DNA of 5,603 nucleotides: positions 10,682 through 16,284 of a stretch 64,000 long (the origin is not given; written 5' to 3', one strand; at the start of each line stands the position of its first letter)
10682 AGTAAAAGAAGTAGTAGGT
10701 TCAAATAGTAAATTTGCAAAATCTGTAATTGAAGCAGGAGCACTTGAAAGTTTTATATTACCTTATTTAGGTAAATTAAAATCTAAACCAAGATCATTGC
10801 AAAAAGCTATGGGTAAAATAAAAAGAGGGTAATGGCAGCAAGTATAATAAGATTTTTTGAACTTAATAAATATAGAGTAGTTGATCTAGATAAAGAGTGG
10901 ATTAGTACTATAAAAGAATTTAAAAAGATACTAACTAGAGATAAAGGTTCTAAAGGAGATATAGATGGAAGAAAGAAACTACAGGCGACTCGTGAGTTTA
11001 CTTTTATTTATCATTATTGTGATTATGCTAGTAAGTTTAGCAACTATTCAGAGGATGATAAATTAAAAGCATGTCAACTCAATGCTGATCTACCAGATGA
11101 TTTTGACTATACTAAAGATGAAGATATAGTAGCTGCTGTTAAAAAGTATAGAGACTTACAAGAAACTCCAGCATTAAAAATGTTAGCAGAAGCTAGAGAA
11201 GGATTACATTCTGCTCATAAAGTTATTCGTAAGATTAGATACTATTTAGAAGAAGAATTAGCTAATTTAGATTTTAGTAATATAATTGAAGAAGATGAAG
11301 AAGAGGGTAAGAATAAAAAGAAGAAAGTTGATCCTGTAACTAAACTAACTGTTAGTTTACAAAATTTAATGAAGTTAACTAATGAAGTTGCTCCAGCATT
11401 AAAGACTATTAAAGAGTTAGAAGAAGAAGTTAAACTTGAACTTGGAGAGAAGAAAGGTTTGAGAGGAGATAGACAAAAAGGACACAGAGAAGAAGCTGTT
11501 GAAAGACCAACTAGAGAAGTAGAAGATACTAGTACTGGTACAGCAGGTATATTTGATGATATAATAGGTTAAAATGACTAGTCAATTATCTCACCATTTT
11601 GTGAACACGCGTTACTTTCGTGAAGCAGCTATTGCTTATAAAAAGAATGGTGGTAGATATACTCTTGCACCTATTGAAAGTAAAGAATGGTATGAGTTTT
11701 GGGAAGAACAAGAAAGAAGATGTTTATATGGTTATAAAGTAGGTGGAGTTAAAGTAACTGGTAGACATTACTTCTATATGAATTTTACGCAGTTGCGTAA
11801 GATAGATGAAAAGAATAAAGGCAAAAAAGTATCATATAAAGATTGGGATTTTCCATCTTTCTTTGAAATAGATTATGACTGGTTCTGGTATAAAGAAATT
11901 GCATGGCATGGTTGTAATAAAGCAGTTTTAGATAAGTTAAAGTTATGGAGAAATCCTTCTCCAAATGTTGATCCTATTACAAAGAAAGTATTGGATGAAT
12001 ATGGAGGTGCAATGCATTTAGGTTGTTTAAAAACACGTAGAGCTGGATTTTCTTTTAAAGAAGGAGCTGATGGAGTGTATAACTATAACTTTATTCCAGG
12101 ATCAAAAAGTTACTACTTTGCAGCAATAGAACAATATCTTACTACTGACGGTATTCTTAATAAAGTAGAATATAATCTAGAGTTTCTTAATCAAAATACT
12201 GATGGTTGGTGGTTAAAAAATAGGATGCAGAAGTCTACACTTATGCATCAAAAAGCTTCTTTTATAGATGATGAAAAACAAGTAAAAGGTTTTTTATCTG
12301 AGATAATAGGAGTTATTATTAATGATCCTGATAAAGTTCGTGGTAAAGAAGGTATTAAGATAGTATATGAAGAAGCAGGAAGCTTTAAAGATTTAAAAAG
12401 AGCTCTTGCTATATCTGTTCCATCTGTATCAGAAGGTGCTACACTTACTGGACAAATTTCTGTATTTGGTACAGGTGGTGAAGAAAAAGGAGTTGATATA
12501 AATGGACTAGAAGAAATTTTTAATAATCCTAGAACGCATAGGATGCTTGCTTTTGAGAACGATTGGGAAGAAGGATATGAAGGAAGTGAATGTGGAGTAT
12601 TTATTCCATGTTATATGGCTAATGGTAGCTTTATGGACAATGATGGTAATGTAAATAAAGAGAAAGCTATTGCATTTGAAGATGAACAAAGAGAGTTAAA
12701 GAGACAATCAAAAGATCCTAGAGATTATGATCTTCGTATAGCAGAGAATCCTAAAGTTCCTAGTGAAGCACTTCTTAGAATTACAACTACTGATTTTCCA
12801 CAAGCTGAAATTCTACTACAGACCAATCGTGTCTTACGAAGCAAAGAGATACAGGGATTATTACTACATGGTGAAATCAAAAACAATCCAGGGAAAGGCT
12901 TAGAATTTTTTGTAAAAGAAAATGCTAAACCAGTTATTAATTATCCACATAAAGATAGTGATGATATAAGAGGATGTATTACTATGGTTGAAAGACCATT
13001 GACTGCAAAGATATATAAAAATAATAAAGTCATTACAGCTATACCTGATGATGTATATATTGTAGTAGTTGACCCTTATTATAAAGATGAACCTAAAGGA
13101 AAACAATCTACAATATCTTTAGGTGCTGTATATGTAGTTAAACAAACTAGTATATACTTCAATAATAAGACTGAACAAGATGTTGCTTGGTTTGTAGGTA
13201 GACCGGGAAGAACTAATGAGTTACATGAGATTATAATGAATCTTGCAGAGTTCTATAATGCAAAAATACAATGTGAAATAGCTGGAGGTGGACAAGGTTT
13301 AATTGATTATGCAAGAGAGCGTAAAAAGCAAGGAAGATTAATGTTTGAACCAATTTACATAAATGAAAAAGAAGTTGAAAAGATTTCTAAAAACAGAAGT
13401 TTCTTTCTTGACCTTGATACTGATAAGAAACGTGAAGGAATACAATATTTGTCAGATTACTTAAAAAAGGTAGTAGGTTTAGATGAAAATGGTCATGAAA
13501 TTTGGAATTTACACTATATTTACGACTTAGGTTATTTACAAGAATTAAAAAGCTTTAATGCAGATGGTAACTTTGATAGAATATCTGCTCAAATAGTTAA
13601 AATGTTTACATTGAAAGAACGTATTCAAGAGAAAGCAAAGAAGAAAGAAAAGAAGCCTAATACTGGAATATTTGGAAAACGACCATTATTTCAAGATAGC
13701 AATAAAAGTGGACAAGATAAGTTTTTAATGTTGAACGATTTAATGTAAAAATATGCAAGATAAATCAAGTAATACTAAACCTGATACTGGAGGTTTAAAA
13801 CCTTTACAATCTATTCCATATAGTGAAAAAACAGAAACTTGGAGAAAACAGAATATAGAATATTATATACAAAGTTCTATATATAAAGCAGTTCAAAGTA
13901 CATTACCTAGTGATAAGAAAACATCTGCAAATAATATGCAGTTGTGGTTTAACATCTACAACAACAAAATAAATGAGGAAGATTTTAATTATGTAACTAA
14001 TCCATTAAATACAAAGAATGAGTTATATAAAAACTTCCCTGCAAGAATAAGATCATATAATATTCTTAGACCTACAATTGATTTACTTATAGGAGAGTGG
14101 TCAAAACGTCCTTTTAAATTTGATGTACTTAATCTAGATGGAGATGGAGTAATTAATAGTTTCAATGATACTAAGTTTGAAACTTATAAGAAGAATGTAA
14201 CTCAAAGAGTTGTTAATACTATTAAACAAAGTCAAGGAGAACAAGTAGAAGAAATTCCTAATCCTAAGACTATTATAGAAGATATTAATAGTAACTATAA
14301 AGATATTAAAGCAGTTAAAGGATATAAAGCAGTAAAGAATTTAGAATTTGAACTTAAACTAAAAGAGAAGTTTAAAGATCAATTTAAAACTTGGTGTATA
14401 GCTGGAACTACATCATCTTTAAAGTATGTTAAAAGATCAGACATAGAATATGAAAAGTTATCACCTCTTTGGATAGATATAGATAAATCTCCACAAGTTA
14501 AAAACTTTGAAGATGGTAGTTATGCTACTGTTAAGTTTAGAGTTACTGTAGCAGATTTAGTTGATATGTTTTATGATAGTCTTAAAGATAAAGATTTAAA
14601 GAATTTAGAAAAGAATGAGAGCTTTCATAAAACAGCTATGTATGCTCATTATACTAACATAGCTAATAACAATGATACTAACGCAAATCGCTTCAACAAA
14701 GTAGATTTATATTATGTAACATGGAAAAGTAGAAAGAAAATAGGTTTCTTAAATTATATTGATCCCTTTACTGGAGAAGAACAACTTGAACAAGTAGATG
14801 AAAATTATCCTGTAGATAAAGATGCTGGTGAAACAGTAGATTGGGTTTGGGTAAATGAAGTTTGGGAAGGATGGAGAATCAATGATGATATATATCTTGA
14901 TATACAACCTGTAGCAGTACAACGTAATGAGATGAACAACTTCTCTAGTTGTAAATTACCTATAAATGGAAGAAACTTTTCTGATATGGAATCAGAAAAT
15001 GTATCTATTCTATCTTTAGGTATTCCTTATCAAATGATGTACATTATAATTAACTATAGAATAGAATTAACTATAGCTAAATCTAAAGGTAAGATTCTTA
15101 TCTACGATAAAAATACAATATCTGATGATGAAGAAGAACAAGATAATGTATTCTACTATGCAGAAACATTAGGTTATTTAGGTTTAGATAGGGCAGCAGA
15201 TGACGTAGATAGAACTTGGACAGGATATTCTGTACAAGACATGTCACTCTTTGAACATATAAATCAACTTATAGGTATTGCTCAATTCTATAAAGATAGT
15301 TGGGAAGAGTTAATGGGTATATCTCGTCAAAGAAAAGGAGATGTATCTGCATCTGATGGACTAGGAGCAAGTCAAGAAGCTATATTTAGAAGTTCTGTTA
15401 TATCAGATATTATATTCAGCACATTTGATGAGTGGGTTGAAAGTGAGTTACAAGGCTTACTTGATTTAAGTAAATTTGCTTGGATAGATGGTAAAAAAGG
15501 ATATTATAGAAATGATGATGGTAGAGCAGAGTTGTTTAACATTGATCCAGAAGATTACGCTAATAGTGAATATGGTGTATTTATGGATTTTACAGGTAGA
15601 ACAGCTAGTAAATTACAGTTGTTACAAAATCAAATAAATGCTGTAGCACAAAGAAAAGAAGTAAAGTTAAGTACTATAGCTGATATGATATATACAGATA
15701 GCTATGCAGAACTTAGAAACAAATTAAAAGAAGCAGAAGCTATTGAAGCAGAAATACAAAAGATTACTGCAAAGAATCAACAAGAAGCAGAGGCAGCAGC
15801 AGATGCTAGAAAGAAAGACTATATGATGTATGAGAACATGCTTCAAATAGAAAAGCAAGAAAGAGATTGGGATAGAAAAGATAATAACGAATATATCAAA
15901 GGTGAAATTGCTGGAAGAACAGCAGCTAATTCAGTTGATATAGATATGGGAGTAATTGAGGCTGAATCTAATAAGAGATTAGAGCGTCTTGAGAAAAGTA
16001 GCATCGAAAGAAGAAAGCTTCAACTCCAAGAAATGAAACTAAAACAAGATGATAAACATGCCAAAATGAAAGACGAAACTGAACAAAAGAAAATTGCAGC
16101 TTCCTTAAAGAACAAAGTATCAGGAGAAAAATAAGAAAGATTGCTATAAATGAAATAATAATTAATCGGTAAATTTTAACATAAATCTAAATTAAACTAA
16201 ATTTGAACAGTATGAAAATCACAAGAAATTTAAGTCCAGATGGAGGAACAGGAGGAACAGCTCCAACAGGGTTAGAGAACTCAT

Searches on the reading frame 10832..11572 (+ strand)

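Call 88: search_protein_families(library=pfam, proteins=[window:10832-11572:+], max_evalue=0.01)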
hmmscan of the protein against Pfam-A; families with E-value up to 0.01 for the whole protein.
window:10832-11572:+ (246 aa): 1 family
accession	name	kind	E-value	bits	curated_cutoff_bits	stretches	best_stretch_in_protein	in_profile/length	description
PF01724.21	DUF29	-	0.0072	17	22.5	0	140-213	19-94/138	Domain of unknown function DUF29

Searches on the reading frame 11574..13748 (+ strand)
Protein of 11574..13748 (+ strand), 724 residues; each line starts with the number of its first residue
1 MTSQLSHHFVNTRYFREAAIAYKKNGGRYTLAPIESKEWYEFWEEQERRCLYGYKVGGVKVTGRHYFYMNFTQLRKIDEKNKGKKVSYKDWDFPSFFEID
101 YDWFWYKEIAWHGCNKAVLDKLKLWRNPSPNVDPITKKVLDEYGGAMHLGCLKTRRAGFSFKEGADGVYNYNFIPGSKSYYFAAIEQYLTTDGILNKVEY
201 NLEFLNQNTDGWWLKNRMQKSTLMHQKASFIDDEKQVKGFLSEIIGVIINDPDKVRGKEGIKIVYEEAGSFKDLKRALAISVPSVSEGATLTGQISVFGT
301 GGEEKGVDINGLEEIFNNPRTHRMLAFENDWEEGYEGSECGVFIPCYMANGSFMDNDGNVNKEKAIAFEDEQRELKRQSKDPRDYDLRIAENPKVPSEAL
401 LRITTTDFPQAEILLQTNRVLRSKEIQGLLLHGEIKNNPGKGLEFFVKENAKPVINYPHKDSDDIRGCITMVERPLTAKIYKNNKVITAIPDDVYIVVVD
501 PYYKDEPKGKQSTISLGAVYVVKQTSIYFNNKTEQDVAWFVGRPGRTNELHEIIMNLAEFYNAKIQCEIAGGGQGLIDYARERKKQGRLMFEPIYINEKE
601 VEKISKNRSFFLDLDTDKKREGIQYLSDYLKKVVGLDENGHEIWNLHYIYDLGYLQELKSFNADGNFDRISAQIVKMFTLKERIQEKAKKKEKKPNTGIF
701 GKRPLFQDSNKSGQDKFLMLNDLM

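Call 12: search_protein_families(library=phrogs, proteins=[window:11574-13748:+], max_evalue=0.001)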
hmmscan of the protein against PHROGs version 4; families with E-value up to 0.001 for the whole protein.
window:11574-13748:+ (724 aa): 1 family
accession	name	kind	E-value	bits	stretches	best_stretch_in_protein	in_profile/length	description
phrog_6681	-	head and packaging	3.5e-95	320.9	1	27-693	79-737/758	terminase large subunit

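Call 65: find_homologous_proteins(query=window:11574-13748:+, max_evalue=1e-100)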
Query window:11574-13748:+ (724 aa): 363 proteins with E <= 1e-100 among 8000 candidates; the best 120 are listed.
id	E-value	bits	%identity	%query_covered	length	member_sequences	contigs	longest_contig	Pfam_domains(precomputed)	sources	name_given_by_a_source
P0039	0.0e+0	1685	100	100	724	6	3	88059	-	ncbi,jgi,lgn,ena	jgi:hypothetical protein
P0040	0.0e+0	1595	94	100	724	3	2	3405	-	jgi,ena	jgi:hypothetical protein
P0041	0.0e+0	1423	83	100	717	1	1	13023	-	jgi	jgi:hypothetical protein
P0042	0.0e+0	1360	81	98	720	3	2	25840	-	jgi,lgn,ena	-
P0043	0.0e+0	1345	79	99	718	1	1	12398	-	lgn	-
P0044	0.0e+0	1335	77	100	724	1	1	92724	-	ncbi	-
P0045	0.0e+0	1223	74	99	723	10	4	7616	-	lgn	-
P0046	0.0e+0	1202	72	99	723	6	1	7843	-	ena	-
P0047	0.0e+0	1200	71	99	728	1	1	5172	-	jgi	-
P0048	0.0e+0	1176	71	98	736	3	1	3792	-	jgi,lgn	-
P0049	0.0e+0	1168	70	99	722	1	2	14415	-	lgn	-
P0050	0.0e+0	1166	70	99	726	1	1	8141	-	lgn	-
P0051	0.0e+0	1153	67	100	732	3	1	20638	-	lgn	-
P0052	0.0e+0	1139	68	100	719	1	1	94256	-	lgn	-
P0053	0.0e+0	1137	67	100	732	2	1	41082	-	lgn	-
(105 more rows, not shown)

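Call 66: find_encoding_contigs(protein=P0044, flank=10000, max_places=1)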
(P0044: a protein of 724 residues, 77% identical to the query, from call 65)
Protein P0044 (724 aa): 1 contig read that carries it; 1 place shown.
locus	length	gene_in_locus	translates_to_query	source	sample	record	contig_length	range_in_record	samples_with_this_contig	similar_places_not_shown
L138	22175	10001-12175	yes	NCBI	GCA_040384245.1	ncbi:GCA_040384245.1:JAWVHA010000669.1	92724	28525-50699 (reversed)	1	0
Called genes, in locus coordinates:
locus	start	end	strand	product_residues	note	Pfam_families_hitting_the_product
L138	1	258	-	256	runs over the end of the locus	-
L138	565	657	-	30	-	-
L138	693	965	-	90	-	-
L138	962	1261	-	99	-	-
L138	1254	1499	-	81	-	-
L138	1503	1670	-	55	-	-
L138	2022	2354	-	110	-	-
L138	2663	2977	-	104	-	-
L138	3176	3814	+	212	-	PF01541:GIY-YIG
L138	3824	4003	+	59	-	-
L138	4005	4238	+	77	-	-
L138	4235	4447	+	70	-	-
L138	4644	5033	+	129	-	-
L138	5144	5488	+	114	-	-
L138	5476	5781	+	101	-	-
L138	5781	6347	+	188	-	-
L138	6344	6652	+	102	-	-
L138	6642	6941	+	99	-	-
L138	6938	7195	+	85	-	-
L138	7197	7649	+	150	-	-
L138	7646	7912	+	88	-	-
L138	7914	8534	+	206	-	-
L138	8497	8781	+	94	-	-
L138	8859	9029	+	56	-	-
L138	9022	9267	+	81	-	-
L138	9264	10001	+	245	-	-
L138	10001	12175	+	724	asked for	-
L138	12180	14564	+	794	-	-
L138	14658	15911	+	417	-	-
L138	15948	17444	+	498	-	PF23898:Crass_capsid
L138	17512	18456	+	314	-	-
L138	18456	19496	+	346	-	-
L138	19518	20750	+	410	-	-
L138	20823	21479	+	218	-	PF25702:CrAss_Ring_2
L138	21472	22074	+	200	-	-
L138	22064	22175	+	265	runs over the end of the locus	PF24228:CrAss_Ring_1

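Call 67: find_encoding_contigs(protein=P0052, flank=10000, max_places=1)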
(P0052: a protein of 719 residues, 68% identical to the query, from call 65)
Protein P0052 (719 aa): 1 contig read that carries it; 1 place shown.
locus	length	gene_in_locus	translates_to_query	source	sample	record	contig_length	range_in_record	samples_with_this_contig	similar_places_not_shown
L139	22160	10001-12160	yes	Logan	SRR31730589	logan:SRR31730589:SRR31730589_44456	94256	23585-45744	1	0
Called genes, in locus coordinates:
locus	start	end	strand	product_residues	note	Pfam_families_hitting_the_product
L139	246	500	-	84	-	-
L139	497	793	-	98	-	-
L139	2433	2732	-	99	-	-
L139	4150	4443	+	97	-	-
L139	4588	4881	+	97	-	PF20137:BubE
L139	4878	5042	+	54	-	-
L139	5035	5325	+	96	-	-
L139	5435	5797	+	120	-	-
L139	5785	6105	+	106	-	-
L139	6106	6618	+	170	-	-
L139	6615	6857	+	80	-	-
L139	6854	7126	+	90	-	-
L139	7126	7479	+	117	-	-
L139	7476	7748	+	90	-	-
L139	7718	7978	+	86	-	-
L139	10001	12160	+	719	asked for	-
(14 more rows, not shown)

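Call 68: find_encoding_contigs(protein=P0042, flank=10000, max_places=2)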
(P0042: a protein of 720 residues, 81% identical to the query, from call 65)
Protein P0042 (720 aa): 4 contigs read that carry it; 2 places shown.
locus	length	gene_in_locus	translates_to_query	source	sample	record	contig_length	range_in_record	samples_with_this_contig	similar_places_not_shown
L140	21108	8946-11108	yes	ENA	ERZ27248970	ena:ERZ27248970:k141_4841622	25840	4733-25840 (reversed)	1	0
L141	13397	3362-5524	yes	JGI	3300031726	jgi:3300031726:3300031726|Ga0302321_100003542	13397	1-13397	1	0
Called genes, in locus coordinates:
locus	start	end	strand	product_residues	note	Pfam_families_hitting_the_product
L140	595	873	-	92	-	-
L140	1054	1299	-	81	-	-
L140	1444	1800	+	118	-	-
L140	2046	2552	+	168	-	PF02557:VanY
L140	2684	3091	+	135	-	-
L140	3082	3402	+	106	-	-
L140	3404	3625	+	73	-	-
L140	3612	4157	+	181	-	-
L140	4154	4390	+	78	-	-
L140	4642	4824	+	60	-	-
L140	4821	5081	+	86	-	-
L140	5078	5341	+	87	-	-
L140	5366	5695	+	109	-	-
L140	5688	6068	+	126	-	-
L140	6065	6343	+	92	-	-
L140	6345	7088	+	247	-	-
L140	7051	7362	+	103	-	-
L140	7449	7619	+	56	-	-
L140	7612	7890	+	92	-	-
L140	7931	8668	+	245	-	-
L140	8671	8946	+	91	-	PF20137:BubE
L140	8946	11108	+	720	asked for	-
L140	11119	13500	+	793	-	-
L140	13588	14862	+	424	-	-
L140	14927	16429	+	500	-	PF23898:Crass_capsid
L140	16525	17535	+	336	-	-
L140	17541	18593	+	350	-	-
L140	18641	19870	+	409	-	-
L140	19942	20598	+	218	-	PF25702:CrAss_Ring_2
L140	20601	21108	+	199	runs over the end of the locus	-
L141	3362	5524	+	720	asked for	-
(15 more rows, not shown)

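Call 102: find_related_loci(query=A5, collection=viral_contigs, flank=10000)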
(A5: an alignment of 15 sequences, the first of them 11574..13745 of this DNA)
Query A5 (724 aa) in viral_contigs; peptide patterns used: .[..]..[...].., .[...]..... (x = any residue, [..] = any of these).
63 stretches matched a pattern; 8 encode a relative of the query (tblastn E <= 1e-3); 8 distinct loci.
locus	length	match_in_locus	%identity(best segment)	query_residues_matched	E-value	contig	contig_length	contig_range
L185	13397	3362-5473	81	1-710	0e+0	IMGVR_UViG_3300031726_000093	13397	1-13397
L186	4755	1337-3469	72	9-724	0e+0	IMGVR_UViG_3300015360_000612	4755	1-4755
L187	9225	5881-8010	62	4-720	0e+0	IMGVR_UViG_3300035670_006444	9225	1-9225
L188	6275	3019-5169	56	9-721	0e+0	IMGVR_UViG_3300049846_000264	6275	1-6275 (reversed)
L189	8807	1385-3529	57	9-711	0e+0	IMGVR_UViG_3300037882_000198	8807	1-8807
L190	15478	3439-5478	52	9-710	0e+0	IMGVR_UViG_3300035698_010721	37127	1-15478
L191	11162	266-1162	25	41-381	9e-15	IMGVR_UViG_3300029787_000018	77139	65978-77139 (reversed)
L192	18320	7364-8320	45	41-402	5e-9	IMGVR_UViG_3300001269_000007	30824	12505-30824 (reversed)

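Call 103: find_related_loci(query=A5, collection=genome_contigs, flank=10000)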
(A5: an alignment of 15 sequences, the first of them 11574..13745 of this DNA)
Query A5 (724 aa) in genome_contigs; peptide patterns used: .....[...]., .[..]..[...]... (x = any residue, [..] = any of these).
44 stretches matched a pattern, but none encodes a relative of the query by tblastn (E <= 1e-3).

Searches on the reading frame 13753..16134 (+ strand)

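Call 12: search_protein_families(library=phrogs, proteins=[window:13753-16134:+], max_evalue=0.001)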
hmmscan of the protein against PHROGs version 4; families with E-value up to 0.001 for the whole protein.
window:13753-16134:+ (793 aa): 1 family
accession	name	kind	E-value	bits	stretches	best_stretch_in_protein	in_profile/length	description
phrog_6547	-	head and packaging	2.4e-98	331.2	1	17-789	10-806/827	portal protein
